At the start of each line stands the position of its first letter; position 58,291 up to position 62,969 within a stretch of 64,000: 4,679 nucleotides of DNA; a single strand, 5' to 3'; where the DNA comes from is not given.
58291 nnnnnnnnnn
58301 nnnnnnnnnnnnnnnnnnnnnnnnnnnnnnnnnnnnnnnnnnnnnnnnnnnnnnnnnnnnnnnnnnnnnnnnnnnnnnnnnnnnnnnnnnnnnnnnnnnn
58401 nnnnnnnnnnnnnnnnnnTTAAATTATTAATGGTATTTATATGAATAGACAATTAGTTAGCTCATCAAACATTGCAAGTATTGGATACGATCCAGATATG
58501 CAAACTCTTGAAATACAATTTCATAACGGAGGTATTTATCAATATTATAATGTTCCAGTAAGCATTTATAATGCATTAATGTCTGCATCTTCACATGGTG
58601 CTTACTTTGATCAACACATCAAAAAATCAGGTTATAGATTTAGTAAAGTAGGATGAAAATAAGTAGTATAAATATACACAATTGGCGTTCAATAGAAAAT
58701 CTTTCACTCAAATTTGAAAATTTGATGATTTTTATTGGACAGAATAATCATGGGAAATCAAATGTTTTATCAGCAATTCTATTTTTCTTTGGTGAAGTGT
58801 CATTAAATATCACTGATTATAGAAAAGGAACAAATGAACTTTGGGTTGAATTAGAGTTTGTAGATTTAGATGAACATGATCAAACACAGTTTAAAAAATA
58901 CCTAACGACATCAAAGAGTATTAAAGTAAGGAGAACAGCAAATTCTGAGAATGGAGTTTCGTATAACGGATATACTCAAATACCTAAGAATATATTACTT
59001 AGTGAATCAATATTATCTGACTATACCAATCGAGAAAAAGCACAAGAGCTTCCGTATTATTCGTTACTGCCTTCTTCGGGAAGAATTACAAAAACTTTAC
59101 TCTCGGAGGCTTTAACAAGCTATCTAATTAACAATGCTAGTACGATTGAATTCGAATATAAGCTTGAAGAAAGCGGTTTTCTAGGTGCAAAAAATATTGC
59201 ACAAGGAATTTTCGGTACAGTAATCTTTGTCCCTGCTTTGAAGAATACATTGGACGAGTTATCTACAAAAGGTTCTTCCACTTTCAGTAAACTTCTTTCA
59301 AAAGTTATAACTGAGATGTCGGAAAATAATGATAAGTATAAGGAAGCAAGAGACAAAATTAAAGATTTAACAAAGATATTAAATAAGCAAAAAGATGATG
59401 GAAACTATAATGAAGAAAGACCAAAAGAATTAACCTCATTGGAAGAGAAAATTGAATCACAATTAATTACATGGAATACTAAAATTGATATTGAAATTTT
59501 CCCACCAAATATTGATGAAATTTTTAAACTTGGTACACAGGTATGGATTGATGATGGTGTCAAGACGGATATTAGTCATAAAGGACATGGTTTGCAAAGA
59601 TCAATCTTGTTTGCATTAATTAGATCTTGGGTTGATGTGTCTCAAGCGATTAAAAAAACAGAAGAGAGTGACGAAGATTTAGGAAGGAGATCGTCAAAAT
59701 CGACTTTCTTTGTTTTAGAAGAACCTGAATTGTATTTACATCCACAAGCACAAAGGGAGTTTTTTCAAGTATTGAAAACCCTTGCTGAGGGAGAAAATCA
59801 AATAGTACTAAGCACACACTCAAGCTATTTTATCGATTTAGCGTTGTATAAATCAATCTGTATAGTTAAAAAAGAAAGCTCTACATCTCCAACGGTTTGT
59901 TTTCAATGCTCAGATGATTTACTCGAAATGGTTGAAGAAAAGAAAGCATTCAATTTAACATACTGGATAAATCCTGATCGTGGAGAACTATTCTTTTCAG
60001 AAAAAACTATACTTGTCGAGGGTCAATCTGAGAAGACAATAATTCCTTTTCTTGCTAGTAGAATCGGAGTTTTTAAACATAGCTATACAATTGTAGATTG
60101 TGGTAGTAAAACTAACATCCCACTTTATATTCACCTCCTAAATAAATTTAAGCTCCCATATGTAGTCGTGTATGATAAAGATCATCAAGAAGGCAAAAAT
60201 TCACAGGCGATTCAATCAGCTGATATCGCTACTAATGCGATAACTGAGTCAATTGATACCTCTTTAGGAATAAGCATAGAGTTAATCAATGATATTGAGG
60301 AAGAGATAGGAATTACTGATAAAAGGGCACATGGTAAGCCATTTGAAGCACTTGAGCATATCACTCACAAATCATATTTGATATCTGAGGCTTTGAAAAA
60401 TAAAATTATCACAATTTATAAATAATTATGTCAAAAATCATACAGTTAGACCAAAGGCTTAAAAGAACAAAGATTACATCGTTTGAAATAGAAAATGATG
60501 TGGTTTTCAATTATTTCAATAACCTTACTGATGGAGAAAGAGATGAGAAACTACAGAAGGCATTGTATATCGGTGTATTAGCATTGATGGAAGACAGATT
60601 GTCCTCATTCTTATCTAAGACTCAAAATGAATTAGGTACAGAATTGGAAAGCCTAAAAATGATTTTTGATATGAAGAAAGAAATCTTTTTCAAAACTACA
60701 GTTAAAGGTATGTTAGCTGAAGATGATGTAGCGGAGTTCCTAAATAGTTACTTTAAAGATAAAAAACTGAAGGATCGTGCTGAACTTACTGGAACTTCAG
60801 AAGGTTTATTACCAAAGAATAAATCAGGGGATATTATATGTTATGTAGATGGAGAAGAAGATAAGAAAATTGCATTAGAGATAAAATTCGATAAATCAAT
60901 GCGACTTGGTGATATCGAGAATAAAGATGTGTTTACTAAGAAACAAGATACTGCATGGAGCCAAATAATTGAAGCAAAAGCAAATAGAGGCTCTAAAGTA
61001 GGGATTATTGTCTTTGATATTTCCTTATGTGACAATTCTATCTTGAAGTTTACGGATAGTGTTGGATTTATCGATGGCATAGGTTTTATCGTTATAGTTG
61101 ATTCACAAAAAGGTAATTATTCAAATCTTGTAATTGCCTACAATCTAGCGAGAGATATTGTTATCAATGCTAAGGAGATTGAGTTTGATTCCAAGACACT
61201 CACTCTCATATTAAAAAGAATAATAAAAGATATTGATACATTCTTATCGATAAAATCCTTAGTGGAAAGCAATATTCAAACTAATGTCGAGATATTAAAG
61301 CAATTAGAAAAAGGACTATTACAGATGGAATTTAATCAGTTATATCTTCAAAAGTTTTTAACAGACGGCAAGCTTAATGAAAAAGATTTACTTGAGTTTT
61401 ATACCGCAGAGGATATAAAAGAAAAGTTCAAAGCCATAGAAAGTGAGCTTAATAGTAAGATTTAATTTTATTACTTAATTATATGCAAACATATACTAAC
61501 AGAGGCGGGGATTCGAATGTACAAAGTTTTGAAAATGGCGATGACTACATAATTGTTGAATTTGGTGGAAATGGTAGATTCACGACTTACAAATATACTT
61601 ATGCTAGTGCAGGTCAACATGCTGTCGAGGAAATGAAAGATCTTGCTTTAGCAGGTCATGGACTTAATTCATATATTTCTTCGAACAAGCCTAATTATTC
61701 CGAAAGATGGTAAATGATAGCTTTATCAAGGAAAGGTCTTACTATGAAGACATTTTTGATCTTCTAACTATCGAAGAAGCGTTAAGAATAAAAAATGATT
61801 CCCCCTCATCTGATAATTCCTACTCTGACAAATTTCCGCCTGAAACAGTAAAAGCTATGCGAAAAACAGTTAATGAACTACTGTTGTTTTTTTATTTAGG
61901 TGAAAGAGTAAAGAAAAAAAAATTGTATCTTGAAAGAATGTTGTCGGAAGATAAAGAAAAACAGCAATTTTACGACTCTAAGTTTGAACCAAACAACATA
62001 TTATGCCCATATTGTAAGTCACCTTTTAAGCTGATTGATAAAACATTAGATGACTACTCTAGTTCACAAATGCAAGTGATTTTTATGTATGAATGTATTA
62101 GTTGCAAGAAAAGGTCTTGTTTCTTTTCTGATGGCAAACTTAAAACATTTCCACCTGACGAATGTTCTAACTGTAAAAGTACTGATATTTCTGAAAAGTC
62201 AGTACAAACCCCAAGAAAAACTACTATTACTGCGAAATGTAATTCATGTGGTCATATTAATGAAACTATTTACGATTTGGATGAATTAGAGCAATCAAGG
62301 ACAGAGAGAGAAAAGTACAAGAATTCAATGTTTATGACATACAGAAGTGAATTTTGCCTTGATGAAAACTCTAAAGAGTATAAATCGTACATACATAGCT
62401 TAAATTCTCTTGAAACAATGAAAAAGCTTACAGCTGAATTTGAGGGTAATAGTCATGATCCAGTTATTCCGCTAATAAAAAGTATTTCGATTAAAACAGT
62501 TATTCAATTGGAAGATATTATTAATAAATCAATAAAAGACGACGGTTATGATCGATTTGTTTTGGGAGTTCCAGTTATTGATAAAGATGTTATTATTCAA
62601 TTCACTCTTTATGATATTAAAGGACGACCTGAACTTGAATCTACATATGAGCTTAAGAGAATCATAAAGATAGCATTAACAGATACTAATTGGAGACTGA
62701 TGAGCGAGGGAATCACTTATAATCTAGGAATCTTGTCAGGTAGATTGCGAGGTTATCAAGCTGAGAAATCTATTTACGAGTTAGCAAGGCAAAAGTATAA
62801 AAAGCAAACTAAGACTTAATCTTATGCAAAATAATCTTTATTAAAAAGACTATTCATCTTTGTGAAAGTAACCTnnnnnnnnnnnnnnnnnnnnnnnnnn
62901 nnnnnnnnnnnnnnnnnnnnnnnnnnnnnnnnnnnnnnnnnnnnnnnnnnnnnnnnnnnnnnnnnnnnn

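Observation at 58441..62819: Tightly coupled five-gene operon built around an OLD-family ATPase-Toprim nuclease and two KTSC-domain mini-proteins: candidate undescribed defence system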

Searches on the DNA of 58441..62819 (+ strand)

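Call 9: search_dna_similar(query=window:58441-62819:+, collection=plasmids, mode=near)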
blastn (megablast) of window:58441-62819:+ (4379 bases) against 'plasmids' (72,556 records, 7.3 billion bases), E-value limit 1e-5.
No match.

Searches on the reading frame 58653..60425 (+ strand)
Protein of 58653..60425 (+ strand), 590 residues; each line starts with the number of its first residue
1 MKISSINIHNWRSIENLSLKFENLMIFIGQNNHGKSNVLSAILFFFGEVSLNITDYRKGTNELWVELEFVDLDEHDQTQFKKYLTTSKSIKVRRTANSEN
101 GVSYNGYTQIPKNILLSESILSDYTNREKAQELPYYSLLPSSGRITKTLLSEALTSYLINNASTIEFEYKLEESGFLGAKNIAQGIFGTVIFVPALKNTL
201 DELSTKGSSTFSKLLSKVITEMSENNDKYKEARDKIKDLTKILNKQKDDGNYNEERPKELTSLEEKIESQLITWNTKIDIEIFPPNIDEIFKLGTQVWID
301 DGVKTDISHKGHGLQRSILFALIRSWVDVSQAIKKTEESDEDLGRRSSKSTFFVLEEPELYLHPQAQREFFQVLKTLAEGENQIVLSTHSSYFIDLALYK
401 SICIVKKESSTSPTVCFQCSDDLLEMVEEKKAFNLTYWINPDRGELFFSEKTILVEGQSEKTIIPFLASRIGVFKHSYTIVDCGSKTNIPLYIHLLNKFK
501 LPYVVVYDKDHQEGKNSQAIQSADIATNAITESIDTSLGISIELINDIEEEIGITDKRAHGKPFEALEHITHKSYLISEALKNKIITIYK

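Call 3: search_protein_families(library=pfam, proteins=[window:58653-60425:+], max_evalue=0.1)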
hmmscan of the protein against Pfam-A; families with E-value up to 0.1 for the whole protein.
window:58653-60425:+ (590 aa): 10 families
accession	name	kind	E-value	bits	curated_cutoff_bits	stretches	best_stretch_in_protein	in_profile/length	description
PF13175.12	AAA_15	-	2.3e-39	136.5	32.1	1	1-394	1-374/374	AAA ATPase domain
PF13304.12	AAA_21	-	3e-17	64.1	27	2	345-395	254-304/304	AAA domain, putative AbiEii toxin, Type IV TA system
PF20469.4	OLD-like_TOPRIM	-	5.4e-16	59.3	23.2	1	447-510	1-67/67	Overcoming lysogenization defect protein-like, TOPRIM domain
PF11398.14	DUF2813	-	2.4e-10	40.8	21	1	1-47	1-47/372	Protein of unknown function (DUF2813)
PF13476.12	AAA_23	-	9.2e-10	39.9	27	1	5-269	1-195/201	AAA domain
PF02463.25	SMC_N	-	6.6e-07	29.4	40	1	3-50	2-52/220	RecF/RecN/SMC N terminal domain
PF13514.12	AAA_27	-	0.00011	22.3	22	1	1-74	1-79/206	AAA domain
PF13555.12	AAA_29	-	0.0085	16.3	27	1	4-43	2-43/61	P-loop containing region of AAA domain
PF20369.3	DUF6664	-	0.012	16.7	27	1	208-264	11-65/105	Family of unknown function (DUF6664)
PF05272.17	VapE-like_dom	-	0.062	13.2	25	0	18-88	47-123/217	Virulence-associated protein E-like domain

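Call 4: search_protein_families(library=padloc, proteins=[window:58653-60425:+], max_evalue=0.1)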
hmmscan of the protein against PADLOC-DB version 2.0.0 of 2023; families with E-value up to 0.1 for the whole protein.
window:58653-60425:+ (590 aa): 125 families (the best 25 are shown)
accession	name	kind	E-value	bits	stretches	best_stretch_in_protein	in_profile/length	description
PDLC02358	Old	-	1e-76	257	2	178-536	130-476/578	Old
PDLC02979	AriA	-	1.2e-44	151.6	1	1-394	1-373/373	-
PDLC00070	GajA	-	5e-42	142.3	2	192-522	155-462/596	AAA ATPase domain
PDLC00067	GajA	-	3e-37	126.4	2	193-552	167-502/604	AAA ATPase domain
PDLC00062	GajA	-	5.9e-35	118.8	3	234-411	194-361/639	AAA ATPase domain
PDLC00065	GajA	-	1.6e-31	107.8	1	1-525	1-520/670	AAA ATPase domain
PDLC00096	GajA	-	5.5e-31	106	2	191-518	146-458/630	AAA ATPase domain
PDLC00091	GajA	-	1.6e-30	104.5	3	346-472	293-414/627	AAA ATPase domain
PDLC00085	GajA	-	9.3e-28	95.3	2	261-517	180-448/580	AAA ATPase domain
PDLC00094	GajA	-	9.6e-28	95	2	277-521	237-465/569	AAA ATPase domain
PDLC00099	GajA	-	1.3e-27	95.1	2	192-474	155-417/626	AAA ATPase domain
PDLC00071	GajA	-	1.3e-27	94.8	2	353-535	277-462/588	AAA ATPase domain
PDLC00093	GajA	-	3.3e-27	93.5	2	316-523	351-570/736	AAA ATPase domain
PDLC00090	GajA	-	3.3e-26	90.2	2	190-512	164-479/659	AAA ATPase domain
PDLC00063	GajA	-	1.4e-25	88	2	191-519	197-534/679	AAA ATPase domain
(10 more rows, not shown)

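Call 5: search_protein_families(library=ncbifam, proteins=[window:58653-60425:+], max_evalue=1)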
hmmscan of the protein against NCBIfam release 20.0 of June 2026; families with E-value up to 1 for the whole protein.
window:58653-60425:+ (590 aa): 20 families
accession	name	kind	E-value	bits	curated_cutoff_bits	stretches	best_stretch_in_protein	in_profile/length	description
NF038234.1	retron_eff_Eco8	equivalog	1.9e-16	59.8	250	2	1-50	1-51/679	retron Eco8 family effector endonuclease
NF047739.1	antiphage_MADS3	equivalog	9.1e-12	44.8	420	2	349-412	336-397/427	methylation-associated defense system AAA family ATPase MAD3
TIGR00611.2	recf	equivalog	2.2e-09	37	172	1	3-96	1-100/339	DNA replication/repair protein RecF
NF041760.1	PtuA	equivalog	2.9e-08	33.1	500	2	1-55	50-105/524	retron Ec78 anti-phage system effector ATPase PtuA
NF041034.1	Rad50_Sulf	equivalog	1.3e-07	29.9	1000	1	1-89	1-91/872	DNA double-strand break repair ATPase Rad50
NF003034.1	PRK03918.1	equivalog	3.4e-05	22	700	1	1-69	1-77/878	DNA double-strand break repair ATPase Rad50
TIGR00634.1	recN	equivalog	0.00013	21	407.85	1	4-99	3-105/563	DNA repair protein RecN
TIGR04435.1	restrict_AAA_1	hypoth_equivalog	0.00027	19.8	300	2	348-410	417-486/568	restriction system-associated AAA family ATPase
TIGR00630.1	uvra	equivalog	0.00087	17.6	729.8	1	342-392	842-892/924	excinuclease ABC subunit UvrA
NF002572.0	PRK02224.1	equivalog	0.0028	16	1087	1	1-73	1-78/888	DNA double-strand break repair ATPase Rad50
NF010680.0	PRK14079.1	equivalog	0.0036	16.3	386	1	1-69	1-73/349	recombination protein F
NF001503.0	PRK00349.1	equivalog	0.0076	14.3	1147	1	341-391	843-893/943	excinuclease ABC subunit UvrA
TIGR01166.1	cbiO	subfamily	0.012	15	211.8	1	350-390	146-186/190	cobalt ABC transporter, ATP-binding protein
TIGR04521.1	ECF_ATPase_2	equivalog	0.022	13.8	330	1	350-392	163-206/279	energy-coupling factor transporter ATPase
NF010166.0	PRK13646.1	equivalog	0.024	13.9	458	1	352-410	166-223/286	energy-coupling factor transporter ATPase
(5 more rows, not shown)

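Call 6: search_protein_families(library=phrogs, proteins=[window:58653-60425:+], max_evalue=1)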
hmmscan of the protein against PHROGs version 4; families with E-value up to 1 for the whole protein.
window:58653-60425:+ (590 aa): 12 families
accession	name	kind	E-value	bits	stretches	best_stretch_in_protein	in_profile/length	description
phrog_4747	-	unknown function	7.2e-79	267.4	1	1-533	1-518/610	-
phrog_3940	-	unknown function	2.9e-15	57.1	2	334-400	240-305/537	-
phrog_8323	-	unknown function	2.5e-13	50.4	2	1-136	49-180/623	-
phrog_7507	-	unknown function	4.2e-12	47.1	2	195-394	273-450/483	-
phrog_1499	-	unknown function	1.3e-09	38.8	1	1-270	3-194/427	-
phrog_14430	-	unknown function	1.4e-07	32.1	1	349-401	337-389/444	-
phrog_21420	-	unknown function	1.8e-07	31.1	2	347-395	523-571/654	-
phrog_19212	-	unknown function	4.5e-06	26.5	1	1-69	1-71/550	-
phrog_13167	-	unknown function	0.0002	21.4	1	351-395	339-383/477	-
phrog_28217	-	DNA, RNA and nucleotide metabolism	0.0029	17.1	1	1-91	1-96/806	DNA repair exonuclease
phrog_293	-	moron, auxiliary metabolic gene and host takeover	0.039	12.9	1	348-405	565-621/1058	ABC transporter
phrog_10613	-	tail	0.78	10.5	1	179-248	2-73/237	tail length tape measure protein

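Call 97: search_solved_structures(query=window:58653-60425:+, max_evalue=0.001)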
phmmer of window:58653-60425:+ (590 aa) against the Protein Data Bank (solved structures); distinct sequences matched with E-value up to 0.001: 9.
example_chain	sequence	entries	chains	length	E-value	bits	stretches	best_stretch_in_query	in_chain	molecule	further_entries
6p74_A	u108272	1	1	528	1.1e-25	93.4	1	350-510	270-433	Putative ATP-dependent endonuclease of the OLD family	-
6njv_A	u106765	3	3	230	5.3e-07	31.8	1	435-517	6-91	Xcc_CTR_I | Xcc_ctr_pt | Xcc_ctr_Hg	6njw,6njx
8jq9_B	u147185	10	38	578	6.2e-06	28.2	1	1-93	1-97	Endonuclease GajA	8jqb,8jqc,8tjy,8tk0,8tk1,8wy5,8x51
8j4t_A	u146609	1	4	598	7.1e-06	28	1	1-93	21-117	Endonuclease GajA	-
8wy4_A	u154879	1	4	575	7.4e-06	28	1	1-93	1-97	Endonuclease GajA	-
8sm3_A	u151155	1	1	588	2e-05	26.6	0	2-93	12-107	Endonuclease GajA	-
6nk8_A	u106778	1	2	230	3.2e-05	25.9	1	434-513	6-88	Class 2 OLD family nuclease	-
4hlu_D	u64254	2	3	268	0.00081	21.3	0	350-395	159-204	Energy-coupling factor transporter ATP-binding protein EcfA | Energy-coupling factor transporter ATP-binding protein EcfA1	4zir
22bu_B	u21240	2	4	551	0.00097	21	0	353-407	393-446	AAA family ATPase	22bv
